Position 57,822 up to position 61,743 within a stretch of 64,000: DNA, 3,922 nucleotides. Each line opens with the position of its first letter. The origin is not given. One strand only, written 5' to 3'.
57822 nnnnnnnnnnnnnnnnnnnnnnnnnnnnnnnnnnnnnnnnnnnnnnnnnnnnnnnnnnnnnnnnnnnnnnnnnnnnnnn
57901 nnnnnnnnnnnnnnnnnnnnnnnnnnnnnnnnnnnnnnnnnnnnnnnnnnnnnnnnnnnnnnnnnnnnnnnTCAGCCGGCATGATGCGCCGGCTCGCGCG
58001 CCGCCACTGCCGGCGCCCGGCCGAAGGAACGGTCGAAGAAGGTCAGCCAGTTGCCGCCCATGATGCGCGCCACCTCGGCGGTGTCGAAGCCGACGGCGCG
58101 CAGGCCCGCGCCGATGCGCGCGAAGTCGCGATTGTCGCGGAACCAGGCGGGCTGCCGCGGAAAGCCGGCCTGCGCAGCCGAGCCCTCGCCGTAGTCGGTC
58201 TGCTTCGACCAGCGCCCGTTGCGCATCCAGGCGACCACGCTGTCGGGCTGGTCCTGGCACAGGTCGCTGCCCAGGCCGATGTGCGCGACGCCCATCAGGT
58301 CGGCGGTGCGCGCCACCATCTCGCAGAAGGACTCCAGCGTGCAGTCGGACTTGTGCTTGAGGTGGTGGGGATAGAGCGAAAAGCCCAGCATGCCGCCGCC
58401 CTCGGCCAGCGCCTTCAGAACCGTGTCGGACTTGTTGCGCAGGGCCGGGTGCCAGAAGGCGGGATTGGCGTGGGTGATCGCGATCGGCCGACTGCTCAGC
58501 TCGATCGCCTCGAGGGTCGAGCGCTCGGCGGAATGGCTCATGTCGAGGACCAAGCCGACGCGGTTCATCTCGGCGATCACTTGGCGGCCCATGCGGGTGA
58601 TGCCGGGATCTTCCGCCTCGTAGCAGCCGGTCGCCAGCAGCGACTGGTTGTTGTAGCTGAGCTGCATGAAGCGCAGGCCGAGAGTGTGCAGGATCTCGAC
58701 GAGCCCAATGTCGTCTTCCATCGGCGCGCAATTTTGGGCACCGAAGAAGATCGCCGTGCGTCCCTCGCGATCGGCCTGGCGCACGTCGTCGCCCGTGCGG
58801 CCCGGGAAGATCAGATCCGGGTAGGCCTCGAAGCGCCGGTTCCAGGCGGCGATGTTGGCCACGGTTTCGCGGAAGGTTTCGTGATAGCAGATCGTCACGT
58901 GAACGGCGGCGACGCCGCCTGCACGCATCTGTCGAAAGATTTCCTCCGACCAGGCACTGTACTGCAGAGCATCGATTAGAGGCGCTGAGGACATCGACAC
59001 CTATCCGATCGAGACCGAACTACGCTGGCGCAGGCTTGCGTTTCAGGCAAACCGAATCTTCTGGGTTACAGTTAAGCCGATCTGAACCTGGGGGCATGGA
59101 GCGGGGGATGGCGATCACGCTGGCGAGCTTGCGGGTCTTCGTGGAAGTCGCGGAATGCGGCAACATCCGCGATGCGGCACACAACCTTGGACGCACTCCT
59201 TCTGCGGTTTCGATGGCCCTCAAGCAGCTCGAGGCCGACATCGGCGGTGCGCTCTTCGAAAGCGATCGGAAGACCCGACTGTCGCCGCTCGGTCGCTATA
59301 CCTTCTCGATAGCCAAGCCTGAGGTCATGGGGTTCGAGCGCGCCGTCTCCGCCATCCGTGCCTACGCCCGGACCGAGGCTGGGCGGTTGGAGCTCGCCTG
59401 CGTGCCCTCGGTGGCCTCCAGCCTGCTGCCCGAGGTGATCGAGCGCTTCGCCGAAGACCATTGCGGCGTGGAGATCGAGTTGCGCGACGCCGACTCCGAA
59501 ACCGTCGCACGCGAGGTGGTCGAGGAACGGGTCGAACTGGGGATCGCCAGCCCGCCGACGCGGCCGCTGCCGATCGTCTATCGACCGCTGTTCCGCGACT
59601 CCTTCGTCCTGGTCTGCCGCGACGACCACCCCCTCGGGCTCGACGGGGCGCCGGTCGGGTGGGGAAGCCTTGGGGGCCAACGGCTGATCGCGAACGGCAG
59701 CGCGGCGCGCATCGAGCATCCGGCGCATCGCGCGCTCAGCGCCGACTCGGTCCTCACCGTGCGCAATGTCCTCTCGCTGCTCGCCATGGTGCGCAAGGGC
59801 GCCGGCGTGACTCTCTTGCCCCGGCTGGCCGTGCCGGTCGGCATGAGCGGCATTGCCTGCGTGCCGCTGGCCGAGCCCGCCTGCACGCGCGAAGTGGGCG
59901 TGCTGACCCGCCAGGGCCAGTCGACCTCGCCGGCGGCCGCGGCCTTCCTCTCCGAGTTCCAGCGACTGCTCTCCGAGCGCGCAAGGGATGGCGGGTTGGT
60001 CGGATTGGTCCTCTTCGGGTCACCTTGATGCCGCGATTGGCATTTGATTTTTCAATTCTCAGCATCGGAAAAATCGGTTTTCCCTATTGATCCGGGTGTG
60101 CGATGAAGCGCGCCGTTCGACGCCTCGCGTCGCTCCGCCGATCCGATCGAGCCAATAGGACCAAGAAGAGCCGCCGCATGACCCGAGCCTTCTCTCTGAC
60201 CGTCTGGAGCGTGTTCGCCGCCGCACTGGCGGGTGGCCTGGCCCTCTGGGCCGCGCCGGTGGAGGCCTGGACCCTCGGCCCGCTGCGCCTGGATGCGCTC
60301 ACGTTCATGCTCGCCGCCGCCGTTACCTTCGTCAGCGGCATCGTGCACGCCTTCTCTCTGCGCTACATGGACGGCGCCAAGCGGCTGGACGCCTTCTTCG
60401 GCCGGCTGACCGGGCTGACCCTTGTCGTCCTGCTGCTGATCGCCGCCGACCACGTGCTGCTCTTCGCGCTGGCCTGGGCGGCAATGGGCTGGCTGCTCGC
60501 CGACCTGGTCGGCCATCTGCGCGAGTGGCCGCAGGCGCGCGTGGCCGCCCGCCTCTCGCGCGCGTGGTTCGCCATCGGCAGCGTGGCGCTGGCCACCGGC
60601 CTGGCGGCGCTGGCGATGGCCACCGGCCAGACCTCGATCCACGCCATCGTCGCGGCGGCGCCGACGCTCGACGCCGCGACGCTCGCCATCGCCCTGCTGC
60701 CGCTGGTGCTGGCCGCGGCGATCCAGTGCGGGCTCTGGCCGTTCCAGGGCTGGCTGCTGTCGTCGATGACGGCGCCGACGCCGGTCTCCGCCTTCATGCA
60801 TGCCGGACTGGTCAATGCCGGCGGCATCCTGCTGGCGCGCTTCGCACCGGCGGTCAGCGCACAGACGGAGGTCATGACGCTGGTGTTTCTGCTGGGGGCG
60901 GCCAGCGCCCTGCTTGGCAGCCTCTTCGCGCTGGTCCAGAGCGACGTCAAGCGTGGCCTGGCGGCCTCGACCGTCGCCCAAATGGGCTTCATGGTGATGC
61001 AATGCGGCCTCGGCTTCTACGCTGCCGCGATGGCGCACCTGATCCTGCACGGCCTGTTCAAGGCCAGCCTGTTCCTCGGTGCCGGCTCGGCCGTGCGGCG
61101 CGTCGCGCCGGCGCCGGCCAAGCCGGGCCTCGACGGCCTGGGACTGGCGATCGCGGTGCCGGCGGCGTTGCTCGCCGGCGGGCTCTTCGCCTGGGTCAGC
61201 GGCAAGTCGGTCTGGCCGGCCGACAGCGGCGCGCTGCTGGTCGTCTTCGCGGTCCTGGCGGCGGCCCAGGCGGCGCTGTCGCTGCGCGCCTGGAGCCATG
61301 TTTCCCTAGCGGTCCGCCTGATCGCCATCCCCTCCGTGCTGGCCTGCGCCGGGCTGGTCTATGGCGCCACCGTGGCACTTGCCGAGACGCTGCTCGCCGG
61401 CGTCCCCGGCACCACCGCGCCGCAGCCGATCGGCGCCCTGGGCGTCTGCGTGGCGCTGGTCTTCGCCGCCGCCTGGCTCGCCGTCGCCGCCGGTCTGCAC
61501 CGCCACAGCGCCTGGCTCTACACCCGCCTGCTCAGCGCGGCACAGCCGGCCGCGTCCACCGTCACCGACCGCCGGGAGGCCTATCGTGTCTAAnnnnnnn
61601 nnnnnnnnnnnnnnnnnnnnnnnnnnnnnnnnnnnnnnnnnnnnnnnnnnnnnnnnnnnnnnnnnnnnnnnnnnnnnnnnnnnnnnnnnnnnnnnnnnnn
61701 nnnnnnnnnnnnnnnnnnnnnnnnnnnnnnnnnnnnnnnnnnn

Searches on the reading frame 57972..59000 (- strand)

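Call 71: search_protein_families(library=pfam, proteins=[window:57972-59000:-], max_evalue=0.00001)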
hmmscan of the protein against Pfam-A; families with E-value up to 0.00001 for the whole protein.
window:57972-59000:- (342 aa): 1 family
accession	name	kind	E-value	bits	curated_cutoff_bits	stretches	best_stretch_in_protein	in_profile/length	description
PF01244.27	Peptidase_M19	-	4.4e-73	246.7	26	1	16-322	33-317/319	Membrane dipeptidase (Peptidase family M19)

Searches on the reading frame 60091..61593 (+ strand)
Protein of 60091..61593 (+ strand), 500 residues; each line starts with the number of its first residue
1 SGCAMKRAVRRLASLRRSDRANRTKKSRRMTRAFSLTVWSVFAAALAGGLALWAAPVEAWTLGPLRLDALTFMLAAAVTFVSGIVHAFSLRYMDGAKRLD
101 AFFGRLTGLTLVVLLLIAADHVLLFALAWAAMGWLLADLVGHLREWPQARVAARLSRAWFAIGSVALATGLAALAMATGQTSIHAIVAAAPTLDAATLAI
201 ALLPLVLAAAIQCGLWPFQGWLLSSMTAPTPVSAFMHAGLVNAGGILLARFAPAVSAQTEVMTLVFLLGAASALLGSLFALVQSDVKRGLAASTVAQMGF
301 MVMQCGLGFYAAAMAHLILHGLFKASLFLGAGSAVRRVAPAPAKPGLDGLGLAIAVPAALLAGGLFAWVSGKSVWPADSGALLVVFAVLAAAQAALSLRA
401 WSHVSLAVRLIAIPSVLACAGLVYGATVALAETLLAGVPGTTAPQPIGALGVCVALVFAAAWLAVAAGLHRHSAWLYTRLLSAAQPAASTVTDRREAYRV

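Call 71: search_protein_families(library=pfam, proteins=[window:60091-61593:+], max_evalue=0.00001)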
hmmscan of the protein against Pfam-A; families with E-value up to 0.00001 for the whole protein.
window:60091-61593:+ (500 aa): 2 families
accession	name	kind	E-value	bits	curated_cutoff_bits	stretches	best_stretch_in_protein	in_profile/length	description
PF00361.26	Proton_antipo_M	-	4.1e-42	144.8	21.5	1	119-337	1-225/294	NADH:quinone oxidoreductase/Mrp antiporter, TM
PF00662.26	Proton_antipo_N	-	8e-08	32.5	24.5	1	65-103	13-51/51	NADH-Ubiquinone oxidoreductase (complex I), chain 5 N-terminus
